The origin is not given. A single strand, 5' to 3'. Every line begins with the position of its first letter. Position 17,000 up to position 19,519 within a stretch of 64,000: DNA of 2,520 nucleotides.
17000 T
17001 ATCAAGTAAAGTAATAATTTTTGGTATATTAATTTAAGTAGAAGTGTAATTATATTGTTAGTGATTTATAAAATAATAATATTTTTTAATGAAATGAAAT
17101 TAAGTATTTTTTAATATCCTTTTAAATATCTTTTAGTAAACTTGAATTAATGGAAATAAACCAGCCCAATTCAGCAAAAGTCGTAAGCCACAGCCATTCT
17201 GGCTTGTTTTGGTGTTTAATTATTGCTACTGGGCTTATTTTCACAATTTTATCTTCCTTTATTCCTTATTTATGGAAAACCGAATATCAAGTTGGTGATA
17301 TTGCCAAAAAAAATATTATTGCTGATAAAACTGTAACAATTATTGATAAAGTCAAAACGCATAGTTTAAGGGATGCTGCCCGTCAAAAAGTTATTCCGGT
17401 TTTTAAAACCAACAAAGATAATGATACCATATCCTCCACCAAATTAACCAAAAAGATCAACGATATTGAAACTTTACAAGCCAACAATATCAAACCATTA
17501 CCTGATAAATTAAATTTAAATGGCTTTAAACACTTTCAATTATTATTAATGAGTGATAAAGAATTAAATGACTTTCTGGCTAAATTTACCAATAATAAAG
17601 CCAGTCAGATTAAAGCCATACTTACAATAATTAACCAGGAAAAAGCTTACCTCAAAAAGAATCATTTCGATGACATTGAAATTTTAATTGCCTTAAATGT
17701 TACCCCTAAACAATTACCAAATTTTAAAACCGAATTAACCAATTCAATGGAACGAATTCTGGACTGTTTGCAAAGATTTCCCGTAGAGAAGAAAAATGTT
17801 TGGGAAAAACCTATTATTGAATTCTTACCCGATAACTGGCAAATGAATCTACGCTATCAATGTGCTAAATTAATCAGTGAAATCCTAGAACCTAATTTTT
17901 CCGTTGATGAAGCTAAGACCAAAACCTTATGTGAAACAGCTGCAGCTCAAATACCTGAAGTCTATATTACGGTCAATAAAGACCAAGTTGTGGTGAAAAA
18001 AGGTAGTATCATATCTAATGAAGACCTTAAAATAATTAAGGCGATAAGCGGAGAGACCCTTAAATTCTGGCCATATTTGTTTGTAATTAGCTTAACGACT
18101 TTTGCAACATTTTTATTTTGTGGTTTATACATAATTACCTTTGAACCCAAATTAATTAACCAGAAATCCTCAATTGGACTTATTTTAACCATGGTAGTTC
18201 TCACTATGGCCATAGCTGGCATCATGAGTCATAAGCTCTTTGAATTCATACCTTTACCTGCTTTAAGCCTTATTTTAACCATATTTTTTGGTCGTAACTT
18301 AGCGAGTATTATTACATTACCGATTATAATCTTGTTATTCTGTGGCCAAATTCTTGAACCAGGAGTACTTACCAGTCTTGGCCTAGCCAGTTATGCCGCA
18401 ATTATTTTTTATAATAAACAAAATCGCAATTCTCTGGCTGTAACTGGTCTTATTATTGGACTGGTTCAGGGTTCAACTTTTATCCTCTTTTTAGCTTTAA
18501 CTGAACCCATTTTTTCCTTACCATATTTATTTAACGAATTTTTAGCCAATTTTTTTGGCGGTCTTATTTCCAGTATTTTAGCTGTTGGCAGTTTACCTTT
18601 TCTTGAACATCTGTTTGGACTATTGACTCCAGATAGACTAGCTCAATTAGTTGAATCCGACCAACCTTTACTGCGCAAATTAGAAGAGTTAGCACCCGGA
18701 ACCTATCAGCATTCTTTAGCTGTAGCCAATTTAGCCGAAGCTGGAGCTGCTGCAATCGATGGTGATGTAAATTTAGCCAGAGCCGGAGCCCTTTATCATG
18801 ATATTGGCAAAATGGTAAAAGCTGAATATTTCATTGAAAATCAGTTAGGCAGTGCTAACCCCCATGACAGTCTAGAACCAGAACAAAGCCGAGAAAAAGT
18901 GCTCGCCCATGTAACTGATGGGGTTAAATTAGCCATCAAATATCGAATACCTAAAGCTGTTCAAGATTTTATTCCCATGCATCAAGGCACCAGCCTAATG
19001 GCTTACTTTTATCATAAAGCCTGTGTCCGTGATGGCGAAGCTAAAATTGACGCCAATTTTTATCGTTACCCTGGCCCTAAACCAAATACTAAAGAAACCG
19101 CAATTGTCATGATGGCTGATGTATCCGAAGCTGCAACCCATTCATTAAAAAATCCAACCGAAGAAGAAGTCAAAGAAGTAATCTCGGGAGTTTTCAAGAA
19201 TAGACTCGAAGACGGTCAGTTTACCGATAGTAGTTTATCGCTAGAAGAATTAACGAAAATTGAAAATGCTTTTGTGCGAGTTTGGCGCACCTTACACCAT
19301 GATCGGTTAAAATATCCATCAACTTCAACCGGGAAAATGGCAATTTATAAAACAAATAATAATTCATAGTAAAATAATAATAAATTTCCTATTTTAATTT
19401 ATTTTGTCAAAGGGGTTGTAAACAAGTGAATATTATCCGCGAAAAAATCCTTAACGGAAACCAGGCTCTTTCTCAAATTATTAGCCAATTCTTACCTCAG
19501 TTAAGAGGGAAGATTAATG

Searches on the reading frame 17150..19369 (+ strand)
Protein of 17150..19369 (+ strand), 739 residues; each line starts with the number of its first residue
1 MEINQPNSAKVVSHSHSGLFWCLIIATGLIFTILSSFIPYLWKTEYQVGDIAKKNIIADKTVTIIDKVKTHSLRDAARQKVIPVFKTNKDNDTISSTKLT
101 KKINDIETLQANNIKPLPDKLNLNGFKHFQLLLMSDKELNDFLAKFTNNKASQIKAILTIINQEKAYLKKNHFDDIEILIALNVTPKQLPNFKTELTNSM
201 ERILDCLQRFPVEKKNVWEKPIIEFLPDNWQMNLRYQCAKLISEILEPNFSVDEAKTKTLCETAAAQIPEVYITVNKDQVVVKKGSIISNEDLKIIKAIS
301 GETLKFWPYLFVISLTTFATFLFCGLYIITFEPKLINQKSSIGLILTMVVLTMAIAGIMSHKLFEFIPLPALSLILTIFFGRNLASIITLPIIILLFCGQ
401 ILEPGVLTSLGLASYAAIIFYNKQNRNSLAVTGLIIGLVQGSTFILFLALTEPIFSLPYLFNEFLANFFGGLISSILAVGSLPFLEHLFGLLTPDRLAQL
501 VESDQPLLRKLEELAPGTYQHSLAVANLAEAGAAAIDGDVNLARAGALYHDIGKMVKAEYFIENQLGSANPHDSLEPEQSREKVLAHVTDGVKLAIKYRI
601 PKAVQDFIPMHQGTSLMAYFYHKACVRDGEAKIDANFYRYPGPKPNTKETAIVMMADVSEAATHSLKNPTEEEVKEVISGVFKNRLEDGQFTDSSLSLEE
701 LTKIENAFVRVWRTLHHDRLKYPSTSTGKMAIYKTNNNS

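Call 84: search_protein_families(library=pfam, proteins=[window:17150-19369:+], max_evalue=0.00001)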
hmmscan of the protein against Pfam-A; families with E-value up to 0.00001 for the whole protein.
window:17150-19369:+ (739 aa): 3 families
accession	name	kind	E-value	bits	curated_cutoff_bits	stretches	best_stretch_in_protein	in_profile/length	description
PF07697.16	7TMR-HDED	-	8.2e-31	108.2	27.6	1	47-298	1-219/224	7TM-HD extracellular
PF07698.17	7TM-7TMR_HD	-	1.7e-16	61.1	29.4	1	310-493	5-190/190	7TM receptor with intracellular HD hydrolase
PF01966.28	HD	-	6.6e-15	55.9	22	1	518-661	1-115/116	HD domain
